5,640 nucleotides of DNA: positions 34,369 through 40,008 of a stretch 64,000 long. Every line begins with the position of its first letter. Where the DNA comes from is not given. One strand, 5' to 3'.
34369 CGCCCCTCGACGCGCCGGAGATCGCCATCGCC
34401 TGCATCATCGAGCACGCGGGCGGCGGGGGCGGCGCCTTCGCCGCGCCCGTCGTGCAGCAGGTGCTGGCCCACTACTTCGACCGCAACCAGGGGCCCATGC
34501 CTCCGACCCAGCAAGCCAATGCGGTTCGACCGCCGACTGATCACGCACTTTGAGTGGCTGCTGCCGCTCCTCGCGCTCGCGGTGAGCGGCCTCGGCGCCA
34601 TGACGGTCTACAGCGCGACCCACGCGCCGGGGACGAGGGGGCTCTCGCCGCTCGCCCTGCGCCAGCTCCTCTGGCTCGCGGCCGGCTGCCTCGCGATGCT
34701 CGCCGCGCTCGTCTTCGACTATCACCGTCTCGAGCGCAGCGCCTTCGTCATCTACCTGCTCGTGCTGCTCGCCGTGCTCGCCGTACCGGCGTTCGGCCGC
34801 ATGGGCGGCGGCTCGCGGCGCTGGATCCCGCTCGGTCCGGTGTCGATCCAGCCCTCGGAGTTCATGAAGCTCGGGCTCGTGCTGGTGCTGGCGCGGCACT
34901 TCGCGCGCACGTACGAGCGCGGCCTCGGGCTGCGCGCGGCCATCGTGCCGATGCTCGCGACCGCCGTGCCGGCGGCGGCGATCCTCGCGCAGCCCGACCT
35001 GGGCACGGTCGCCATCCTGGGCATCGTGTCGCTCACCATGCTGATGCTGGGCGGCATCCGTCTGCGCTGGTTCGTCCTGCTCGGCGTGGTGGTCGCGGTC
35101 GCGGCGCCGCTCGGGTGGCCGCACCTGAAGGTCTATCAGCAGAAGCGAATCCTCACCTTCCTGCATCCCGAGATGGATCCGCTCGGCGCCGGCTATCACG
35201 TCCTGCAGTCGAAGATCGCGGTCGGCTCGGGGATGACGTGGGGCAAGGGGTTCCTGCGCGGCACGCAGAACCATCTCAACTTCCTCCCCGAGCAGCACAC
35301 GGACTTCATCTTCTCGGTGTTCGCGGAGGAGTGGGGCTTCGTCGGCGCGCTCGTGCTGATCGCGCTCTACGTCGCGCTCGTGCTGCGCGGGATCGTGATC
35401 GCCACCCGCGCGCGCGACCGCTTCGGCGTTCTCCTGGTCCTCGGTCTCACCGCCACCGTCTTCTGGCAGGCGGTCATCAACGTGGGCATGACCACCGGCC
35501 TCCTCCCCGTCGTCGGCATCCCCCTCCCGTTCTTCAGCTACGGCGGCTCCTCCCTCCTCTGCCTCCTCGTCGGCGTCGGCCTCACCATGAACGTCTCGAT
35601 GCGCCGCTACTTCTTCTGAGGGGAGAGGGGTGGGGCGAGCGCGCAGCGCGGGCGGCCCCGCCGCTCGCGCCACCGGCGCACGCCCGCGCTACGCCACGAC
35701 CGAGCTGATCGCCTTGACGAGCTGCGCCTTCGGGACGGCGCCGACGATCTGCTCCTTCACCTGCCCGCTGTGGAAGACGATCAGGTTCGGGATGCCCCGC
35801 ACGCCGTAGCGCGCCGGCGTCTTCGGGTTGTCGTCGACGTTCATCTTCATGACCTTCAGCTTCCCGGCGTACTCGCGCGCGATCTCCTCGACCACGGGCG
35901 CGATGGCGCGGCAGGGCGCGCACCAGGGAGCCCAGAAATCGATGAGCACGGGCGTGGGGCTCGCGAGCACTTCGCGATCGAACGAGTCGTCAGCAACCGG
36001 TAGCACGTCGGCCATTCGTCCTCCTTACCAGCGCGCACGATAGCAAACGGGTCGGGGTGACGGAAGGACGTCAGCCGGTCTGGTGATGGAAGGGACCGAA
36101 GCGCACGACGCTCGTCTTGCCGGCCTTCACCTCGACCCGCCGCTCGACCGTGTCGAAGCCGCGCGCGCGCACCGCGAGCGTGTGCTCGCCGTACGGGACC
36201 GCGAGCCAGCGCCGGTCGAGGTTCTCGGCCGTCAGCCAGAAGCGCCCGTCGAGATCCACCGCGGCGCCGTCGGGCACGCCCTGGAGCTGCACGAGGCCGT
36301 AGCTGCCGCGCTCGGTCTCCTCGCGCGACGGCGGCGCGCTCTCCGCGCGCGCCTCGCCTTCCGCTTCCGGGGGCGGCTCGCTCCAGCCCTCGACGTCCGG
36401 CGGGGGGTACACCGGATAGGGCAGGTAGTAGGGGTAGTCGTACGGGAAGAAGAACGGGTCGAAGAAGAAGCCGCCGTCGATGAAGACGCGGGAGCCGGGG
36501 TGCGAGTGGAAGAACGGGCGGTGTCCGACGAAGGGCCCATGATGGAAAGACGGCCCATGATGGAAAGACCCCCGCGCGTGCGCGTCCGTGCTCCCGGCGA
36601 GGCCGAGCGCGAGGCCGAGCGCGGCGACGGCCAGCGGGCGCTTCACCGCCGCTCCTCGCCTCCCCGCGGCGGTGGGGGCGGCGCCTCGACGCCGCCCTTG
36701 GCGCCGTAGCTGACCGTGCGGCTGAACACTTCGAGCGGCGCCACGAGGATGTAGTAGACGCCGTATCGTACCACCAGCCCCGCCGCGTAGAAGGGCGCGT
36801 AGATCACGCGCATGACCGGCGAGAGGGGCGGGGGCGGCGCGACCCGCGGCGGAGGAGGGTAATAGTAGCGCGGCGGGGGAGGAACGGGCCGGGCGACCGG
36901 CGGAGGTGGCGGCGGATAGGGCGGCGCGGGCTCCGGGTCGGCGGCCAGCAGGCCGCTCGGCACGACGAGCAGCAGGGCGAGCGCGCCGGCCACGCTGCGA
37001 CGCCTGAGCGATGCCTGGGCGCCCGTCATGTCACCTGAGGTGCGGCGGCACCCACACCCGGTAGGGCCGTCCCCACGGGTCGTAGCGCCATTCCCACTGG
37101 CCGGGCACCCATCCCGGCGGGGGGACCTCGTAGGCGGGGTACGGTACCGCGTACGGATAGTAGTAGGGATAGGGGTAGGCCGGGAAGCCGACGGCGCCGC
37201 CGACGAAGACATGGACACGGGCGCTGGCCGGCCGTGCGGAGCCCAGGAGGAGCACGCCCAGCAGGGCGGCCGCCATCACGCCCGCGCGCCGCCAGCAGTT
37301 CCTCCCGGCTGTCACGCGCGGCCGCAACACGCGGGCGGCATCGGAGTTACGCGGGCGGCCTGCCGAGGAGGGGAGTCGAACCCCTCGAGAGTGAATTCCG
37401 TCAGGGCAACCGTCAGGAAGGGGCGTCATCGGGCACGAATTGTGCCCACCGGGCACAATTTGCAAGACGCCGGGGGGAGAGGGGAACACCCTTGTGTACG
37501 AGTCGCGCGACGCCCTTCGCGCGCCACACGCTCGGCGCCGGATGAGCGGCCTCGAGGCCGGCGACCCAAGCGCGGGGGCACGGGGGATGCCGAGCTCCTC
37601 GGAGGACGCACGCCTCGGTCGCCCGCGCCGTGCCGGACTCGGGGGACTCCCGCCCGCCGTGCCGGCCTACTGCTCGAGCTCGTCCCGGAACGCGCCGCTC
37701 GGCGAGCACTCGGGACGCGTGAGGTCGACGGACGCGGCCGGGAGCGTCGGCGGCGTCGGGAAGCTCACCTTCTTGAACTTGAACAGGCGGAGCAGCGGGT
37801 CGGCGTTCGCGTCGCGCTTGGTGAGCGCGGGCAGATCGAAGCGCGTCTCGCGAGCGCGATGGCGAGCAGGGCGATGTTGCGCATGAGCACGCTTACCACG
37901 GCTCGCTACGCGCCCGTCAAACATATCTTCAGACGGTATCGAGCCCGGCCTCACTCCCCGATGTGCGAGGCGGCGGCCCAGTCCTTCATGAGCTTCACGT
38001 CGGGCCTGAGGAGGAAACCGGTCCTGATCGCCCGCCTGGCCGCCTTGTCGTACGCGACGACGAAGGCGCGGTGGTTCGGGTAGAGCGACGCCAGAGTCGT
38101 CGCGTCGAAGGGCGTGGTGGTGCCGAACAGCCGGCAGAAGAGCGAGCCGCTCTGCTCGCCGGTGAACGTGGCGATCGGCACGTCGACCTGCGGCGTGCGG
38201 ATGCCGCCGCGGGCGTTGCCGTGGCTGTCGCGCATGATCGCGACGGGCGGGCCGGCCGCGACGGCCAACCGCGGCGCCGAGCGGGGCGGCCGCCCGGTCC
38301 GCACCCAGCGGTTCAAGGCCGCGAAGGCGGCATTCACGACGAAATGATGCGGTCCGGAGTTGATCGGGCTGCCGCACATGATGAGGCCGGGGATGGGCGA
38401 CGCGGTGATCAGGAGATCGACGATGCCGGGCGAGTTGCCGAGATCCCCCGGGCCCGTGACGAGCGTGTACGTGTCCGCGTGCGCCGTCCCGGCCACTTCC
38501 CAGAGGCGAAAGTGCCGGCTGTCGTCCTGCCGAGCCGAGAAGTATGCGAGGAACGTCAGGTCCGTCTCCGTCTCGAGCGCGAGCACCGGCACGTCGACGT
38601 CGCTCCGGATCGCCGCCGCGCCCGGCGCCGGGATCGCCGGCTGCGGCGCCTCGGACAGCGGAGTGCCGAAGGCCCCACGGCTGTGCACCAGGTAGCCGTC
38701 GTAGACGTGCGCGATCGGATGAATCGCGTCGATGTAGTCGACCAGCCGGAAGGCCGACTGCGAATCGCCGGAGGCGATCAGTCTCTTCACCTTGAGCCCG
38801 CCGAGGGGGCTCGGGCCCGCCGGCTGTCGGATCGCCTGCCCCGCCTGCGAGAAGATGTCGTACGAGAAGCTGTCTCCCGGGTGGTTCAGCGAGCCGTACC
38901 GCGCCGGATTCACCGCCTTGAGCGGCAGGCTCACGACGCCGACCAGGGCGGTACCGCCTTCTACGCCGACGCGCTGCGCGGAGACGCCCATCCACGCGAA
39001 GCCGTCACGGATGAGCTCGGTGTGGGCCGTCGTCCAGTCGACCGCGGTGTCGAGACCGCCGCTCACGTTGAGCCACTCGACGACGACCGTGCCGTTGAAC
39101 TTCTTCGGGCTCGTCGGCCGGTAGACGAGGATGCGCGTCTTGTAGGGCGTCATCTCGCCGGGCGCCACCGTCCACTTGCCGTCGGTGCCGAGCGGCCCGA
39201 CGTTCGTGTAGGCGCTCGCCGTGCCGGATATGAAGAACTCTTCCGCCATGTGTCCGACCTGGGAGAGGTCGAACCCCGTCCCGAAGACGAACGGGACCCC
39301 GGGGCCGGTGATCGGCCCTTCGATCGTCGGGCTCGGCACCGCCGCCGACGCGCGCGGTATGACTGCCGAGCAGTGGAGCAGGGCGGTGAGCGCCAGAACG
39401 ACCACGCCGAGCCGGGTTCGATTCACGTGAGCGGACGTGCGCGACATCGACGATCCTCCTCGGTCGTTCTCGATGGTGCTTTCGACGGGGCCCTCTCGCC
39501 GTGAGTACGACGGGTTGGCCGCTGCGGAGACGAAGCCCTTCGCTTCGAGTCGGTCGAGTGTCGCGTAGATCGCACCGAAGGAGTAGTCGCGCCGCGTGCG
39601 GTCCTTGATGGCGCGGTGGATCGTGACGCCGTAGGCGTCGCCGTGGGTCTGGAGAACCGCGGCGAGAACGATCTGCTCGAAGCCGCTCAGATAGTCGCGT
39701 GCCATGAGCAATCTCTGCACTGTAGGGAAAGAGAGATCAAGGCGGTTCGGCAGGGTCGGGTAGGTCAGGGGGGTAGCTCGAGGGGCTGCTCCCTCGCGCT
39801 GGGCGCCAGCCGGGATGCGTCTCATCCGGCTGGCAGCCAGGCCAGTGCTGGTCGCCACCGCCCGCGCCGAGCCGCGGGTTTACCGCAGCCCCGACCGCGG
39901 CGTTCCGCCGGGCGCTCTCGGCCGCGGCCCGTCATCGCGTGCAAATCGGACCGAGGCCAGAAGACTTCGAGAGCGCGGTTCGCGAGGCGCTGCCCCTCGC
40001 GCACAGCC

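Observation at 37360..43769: Integrase-less 6.3 kb island in tRNA-Leu(CAA)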

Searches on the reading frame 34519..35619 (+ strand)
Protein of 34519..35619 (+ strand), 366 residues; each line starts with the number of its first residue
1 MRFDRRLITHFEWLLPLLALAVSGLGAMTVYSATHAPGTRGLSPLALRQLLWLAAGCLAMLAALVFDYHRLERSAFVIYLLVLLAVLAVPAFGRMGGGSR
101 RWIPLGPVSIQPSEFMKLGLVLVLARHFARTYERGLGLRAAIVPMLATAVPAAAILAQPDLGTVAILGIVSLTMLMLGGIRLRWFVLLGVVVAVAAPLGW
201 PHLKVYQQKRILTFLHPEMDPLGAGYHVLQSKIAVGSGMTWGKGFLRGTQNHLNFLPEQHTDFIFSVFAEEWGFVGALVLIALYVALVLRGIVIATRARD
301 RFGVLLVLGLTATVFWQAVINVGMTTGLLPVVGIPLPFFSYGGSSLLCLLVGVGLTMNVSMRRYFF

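Call 57: find_related_loci(query=window:34519-35619:+, collection=genome_contigs, flank=10000)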
Query window:34519-35619:+ (366 aa) in genome_contigs; peptide patterns used: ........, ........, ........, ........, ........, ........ (x = any residue, [..] = any of these).
600 stretches matched a pattern (row limit reached: there are more); 595 encode a relative of the query (tblastn E <= 1e-3); the best 80 are kept; 80 distinct loci.
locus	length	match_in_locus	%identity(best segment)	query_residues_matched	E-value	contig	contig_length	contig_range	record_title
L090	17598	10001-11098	60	1-366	5e-129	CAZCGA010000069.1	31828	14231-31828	MAG TPA_asm: uncultured Candidatus Binatia bacterium isolate SRP119689_co1_8 genome assembly, contig: NODE_1732_length_3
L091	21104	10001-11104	58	4-366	3e-124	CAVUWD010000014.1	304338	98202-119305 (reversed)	MAG: uncultured delta proteobacterium isolate MFD05674.bin.2.46 genome assembly, contig: contig_42702, whole genome shot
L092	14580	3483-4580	56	1-366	8e-117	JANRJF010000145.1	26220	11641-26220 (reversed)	MAG: Deltaproteobacteria bacterium isolate bins.329 k141_2444197, whole genome shotgun sequence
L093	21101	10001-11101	56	4-366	1e-115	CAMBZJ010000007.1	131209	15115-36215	MAG: Klebsiella pneumoniae isolate LH-02apr19-159 genome assembly, contig: LH-02apr19-C88, whole genome shotgun sequence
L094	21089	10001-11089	48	3-364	7e-115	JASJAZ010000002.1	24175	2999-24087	MAG: Desulfobacterales bacterium isolate MO_071.B1 MO_071.c_18, whole genome shotgun sequence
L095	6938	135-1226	51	4-366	1e-113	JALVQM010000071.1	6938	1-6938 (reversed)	MAG: Desulfobacteraceae bacterium isolate A3_metabat2_scaf2bin.053 A3_NODE_13562_length_6938_cov_2.870357, whole genome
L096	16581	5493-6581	50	3-364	3e-113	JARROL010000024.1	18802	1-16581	MAG: Desulfobacterales bacterium isolate Spart_149_MAG scaffold_1394, whole genome shotgun sequence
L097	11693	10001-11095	47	3-366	7e-113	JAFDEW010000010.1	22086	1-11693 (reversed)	MAG: Deltaproteobacteria bacterium isolate Meg19_46_Bin_253 Meg19_46_Bin_253_scaffold_2246, whole genome shotgun sequenc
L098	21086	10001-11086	53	1-363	3e-112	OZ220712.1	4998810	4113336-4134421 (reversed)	MAG: Thermodesulfobacteriota bacterium isolate 564989d4-0a31-48dd-8468-51938819ad86 genome assembly, chromosome: 1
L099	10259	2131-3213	50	4-364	1e-111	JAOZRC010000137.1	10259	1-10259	MAG: Desulfobacterales bacterium isolate GMC6.concoct.177_sub GMC6_7666_length_10259_cov_9.871521, whole genome shotgun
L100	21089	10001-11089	48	3-366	6e-110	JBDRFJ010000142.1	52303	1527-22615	MAG: Pseudomonadota bacterium isolate MEGAHIT-group-1.368 k141_326344, whole genome shotgun sequence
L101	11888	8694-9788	50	3-366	8e-109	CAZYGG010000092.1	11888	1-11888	MAG TPA_asm: uncultured Desulfobacterales bacterium isolate SRP167671_co2_59 genome assembly, contig: NODE_6960_length_1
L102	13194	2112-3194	47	3-364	2e-108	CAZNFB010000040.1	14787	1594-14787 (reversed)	MAG TPA_asm: uncultured Desulfobacteraceae bacterium isolate SRP141559_co1_158 genome assembly, contig: NODE_2167_length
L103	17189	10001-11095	45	3-366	2e-108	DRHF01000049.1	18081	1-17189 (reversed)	MAG TPA_asm: Desulfobacterales bacterium isolate HyVt-363 HyVt-363_k145_1757, whole genome shotgun sequence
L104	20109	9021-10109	50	3-364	1e-107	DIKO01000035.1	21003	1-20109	MAG TPA_asm: Desulfobacteraceae bacterium UBA5616 UBA5616_contig_15506, whole genome shotgun sequence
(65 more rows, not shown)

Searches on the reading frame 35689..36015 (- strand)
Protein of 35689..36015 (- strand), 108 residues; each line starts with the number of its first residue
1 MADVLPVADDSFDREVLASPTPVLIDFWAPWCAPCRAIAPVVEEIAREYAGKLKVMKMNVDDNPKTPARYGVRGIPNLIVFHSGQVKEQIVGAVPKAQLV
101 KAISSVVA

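Call 7: search_protein_families(library=pfam, proteins=[window:35689-36015:-], max_evalue=0.01)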
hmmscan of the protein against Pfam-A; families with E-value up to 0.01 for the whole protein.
window:35689-36015:- (108 aa): 9 families
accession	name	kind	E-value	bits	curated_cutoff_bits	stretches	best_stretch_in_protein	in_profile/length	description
PF00085.26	Thioredoxin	-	2.4e-32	111.5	23.5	1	4-104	2-102/103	Thioredoxin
PF13098.12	Thioredoxin_2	-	4e-09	37.2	27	1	21-102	6-103/104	Thioredoxin-like domain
PF13905.12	Thioredoxin_8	-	8.9e-07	29.6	27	1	22-61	3-44/94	Thioredoxin-like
PF13192.12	Thioredoxin_3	-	3.2e-06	27.5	24.8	1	30-103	8-74/76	Thioredoxin domain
PF13728.12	TraF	-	0.0001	22.6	23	1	24-91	133-209/224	F plasmid transfer operon protein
PF14595.12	Thioredoxin_9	-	0.00013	22.3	25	1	28-89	49-111/129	Thioredoxin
PF08534.16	Redoxin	-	0.0033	17.7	26.6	1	22-71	30-82/148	Redoxin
PF04756.19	OST3_OST6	-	0.0044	16.9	27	1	32-85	46-106/294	OST3 / OST6 family, transporter family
PF00578.27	AhpC-TSA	-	0.0097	16.3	26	0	21-64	26-71/124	AhpC/TSA family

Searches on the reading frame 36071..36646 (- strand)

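Call 7: search_protein_families(library=pfam, proteins=[window:36071-36646:-], max_evalue=0.01)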
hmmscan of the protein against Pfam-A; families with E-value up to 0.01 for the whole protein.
window:36071-36646:- (191 aa): 3 families
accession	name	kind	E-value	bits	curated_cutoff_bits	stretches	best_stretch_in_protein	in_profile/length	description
PF13620.12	CarboxypepD_reg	-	2e-05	25.3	32.3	1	123-183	27-79/82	Carboxypeptidase regulatory-like domain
PF08308.17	PEGA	-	0.00013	22.2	20.8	1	148-179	30-61/71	PEGA domain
PF13715.12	CarbopepD_reg_2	-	0.0028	18.1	32.2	0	119-182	19-73/88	CarboxypepD_reg-like domain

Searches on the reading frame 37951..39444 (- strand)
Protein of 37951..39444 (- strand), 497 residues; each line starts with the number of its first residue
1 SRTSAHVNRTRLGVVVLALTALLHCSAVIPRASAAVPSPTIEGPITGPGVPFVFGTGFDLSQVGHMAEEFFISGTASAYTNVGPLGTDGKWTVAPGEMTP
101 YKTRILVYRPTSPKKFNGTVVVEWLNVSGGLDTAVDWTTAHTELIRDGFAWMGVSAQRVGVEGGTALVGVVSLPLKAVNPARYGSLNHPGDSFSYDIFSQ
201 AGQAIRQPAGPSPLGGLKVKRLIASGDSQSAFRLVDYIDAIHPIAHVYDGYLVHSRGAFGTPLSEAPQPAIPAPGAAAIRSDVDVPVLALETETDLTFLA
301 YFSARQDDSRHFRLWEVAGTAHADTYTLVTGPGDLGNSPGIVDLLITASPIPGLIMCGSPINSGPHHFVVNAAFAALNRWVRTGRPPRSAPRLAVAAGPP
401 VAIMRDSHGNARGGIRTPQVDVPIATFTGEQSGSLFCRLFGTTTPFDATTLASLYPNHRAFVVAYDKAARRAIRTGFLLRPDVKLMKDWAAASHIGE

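Call 53: find_homologous_proteins(query=window:37951-39444:-, max_evalue=1e-50)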
Query window:37951-39444:- (497 aa): 7330 proteins with E <= 1e-50 among 8000 candidates; the best 120 are listed.
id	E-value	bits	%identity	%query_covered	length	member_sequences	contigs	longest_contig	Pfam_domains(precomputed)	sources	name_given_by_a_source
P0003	0.0e+0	1118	99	100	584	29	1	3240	PF03551.21,PF20091.6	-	-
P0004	3.3e-237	806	72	100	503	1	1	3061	PF20091.6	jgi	-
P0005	1.8e-231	787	74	94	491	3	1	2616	PF20091.6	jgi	-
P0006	2.7e-231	787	73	96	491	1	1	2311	PF20091.6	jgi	jgi:hypothetical protein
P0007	4.9e-231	786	73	97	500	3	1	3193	PF20091.6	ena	-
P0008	3.4e-229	780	72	98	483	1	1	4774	PF20091.6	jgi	jgi:hypothetical protein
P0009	3.6e-229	780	70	99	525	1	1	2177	PF20091.6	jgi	-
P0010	2.4e-227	774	72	94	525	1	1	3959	PF20091.6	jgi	-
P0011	1.4e-225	768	70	100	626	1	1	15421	PF20091.6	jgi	jgi:hypothetical protein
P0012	1.7e-225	768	72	94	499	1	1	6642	PF20091.6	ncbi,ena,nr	ncbi:MAG TPA: alpha/beta hydrolase domain-containing protein [Verrucomicrobiae bacterium]|nr:alpha/b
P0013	2.0e-223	761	72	93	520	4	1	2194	PF20091.6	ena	-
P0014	2.1e-223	761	70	97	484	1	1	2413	PF20091.6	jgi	jgi:hypothetical protein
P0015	2.3e-223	761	71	93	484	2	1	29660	PF20091.6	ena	-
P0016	4.0e-223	760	69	100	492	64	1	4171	PF20091.6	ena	-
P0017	2.5e-222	757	73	93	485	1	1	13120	PF20091.6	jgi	jgi:hypothetical protein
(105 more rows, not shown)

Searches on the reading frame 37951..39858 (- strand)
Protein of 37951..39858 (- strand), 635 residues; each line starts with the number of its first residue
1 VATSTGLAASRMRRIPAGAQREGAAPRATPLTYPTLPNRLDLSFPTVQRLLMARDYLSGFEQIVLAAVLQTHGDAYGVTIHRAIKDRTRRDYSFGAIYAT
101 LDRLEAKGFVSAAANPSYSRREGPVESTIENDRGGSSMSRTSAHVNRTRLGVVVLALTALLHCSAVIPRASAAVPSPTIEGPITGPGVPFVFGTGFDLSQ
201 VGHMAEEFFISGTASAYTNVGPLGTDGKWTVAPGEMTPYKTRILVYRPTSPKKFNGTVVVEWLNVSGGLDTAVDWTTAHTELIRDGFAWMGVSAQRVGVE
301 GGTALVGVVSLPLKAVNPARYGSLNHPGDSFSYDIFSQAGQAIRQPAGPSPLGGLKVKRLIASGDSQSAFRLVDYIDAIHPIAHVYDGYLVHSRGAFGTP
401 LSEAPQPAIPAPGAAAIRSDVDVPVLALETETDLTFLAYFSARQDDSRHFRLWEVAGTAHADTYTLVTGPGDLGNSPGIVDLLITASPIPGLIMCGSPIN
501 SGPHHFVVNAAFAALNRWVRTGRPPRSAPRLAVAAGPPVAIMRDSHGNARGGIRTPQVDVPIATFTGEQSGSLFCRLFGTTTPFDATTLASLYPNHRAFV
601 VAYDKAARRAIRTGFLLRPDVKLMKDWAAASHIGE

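Call 7: search_protein_families(library=pfam, proteins=[window:37951-39858:-], max_evalue=0.01)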
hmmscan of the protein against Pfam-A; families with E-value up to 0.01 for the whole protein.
window:37951-39858:- (635 aa): 2 families
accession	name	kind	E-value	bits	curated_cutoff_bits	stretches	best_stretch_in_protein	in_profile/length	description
PF20091.5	Abhydrolase_10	-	1.4e-154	515.7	23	1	181-624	3-427/429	Alpha/beta hydrolase domain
PF03551.20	PadR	-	6.3e-06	26.5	27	1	68-118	4-55/75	Transcriptional regulator PadR-like family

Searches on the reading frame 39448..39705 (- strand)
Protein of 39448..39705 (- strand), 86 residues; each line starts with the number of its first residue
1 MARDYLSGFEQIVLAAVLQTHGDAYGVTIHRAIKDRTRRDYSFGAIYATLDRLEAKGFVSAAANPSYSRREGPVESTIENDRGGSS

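Call 54: search_protein_families(library=pfam, proteins=[window:39448-39705:-], max_evalue=1)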
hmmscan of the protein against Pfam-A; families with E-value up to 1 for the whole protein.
seq(86 aa): 4 families
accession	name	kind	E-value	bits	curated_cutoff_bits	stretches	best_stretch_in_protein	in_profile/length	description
PF03551.20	PadR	-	2.1e-07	31.3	27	1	17-67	4-55/75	Transcriptional regulator PadR-like family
PF23234.1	WH4_Lhr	-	0.028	14.5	27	1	23-59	17-52/87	Large helicase-related protein, winged-helix domain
PF03965.22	Penicillinase_R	-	0.042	14.6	22.6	1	9-62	4-54/115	Penicillinase repressor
PF01978.25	TrmB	-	0.16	12.3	25.6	1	38-61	33-54/68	Sugar-specific transcriptional regulator TrmB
